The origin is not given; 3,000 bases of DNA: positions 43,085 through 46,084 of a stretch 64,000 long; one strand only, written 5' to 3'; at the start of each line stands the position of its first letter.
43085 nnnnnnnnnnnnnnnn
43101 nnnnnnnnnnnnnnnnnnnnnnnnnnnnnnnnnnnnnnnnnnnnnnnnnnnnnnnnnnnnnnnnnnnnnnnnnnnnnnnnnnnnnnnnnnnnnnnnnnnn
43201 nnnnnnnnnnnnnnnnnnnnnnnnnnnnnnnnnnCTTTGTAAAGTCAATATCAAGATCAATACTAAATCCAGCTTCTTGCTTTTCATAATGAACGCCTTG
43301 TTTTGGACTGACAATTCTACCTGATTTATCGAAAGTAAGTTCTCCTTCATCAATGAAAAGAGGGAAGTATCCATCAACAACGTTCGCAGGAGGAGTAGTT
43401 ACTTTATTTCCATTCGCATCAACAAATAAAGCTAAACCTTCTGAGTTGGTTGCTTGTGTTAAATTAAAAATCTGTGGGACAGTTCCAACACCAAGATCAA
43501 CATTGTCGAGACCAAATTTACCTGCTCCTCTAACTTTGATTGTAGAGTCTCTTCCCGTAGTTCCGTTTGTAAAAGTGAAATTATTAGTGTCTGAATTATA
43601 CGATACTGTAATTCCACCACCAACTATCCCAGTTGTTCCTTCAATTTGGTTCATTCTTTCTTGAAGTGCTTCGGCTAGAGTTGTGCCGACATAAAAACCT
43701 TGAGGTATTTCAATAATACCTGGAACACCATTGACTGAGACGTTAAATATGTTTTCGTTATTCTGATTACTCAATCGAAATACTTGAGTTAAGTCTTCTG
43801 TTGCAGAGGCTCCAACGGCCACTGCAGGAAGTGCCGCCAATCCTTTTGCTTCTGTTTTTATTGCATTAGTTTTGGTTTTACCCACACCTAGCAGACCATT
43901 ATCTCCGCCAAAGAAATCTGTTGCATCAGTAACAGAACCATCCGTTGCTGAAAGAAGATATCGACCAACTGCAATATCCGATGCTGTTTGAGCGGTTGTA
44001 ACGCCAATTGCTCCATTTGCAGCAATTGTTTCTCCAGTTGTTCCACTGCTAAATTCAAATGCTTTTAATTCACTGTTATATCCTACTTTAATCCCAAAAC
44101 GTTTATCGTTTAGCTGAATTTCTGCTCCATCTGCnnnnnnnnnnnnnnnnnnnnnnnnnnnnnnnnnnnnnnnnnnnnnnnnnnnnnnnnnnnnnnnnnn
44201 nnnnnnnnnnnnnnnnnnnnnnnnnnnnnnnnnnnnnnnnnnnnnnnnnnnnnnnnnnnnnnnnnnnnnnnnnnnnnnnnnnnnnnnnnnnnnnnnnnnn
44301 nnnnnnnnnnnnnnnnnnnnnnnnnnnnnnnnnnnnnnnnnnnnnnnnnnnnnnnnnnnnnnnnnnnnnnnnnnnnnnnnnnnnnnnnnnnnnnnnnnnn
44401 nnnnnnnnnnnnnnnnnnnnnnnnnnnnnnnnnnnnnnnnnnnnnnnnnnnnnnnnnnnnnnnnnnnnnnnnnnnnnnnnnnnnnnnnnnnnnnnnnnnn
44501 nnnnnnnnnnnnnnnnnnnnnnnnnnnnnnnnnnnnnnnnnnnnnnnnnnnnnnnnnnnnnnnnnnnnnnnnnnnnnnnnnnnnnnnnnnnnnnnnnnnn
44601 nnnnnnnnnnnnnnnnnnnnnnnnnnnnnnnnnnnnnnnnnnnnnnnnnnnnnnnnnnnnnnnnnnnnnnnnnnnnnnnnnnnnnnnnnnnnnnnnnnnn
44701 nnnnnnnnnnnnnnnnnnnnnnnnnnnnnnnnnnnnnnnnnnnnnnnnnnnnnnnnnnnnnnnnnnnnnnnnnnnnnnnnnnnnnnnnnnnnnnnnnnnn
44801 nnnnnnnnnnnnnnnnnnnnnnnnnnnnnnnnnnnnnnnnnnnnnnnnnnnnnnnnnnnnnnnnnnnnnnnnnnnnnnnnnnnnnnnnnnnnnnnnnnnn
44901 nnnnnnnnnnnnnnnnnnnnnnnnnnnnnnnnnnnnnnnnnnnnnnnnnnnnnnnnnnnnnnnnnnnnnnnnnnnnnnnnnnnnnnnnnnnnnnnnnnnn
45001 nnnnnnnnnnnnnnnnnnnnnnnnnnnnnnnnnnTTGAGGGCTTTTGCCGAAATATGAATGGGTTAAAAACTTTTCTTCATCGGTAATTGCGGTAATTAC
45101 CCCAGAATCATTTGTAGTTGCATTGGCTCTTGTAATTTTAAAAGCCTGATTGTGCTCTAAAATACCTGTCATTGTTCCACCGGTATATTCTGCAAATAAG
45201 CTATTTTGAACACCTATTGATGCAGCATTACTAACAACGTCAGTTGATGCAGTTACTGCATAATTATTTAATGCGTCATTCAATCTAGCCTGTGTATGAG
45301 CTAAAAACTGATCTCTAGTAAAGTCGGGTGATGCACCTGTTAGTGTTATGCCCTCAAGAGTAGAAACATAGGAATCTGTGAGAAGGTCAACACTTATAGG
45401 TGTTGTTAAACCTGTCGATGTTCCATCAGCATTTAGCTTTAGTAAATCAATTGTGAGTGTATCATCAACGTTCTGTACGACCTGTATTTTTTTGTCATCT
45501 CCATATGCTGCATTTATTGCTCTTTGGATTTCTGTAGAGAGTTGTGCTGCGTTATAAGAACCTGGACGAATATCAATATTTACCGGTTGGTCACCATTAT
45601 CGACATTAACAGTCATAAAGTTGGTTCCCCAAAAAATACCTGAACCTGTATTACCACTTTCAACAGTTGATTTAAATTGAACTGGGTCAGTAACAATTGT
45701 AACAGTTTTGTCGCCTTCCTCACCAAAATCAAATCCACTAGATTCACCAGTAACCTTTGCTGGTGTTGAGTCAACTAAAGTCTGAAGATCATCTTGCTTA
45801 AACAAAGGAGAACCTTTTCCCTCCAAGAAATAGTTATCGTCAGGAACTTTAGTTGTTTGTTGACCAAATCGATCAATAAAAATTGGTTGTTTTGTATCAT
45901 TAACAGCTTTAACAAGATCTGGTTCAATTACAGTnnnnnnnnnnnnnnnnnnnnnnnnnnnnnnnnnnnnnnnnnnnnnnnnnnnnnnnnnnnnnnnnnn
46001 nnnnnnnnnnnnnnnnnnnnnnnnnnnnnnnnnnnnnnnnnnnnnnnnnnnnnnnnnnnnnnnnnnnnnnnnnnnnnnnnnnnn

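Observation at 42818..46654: Giant 1278-aa hook protein FlgE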

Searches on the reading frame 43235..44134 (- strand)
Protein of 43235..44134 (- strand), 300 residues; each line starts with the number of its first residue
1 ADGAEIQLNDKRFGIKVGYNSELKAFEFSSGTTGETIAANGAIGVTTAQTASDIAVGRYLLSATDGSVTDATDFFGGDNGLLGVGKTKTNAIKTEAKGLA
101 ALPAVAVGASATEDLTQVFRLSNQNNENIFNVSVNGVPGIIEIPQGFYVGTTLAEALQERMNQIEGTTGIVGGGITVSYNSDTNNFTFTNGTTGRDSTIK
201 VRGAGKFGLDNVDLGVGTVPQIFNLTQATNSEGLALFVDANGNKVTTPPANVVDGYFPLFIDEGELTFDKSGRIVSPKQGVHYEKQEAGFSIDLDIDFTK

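Call 13: search_protein_families(library=pfam, proteins=[window:43235-44134:-], max_evalue=10)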
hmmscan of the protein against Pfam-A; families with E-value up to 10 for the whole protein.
window:43235-44134:- (300 aa): 1 family
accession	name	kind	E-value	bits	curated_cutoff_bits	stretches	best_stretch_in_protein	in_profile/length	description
PF22984.1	RM6_Med14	-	0.0023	18.4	27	2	10-40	22-53/69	Mediator of RNA polymerase II transcription subunit 14, RM6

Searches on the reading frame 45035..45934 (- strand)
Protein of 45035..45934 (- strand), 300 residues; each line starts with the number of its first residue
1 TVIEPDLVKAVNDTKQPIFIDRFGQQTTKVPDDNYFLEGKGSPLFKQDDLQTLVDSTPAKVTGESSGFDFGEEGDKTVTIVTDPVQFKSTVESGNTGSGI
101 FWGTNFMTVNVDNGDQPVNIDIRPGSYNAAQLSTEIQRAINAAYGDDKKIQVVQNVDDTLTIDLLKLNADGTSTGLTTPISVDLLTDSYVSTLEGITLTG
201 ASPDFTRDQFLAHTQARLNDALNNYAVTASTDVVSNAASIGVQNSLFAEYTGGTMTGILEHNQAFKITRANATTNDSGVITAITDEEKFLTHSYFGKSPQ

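Call 13: search_protein_families(library=pfam, proteins=[window:45035-45934:-], max_evalue=10)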
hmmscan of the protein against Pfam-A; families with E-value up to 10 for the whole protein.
window:45035-45934:- (300 aa): 1 family
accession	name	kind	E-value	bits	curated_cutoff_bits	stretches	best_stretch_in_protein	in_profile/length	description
PF09611.15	Cas_Csy1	-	0.24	10.9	22.7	1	202-264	29-93/378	CRISPR-associated protein (Cas_Csy1)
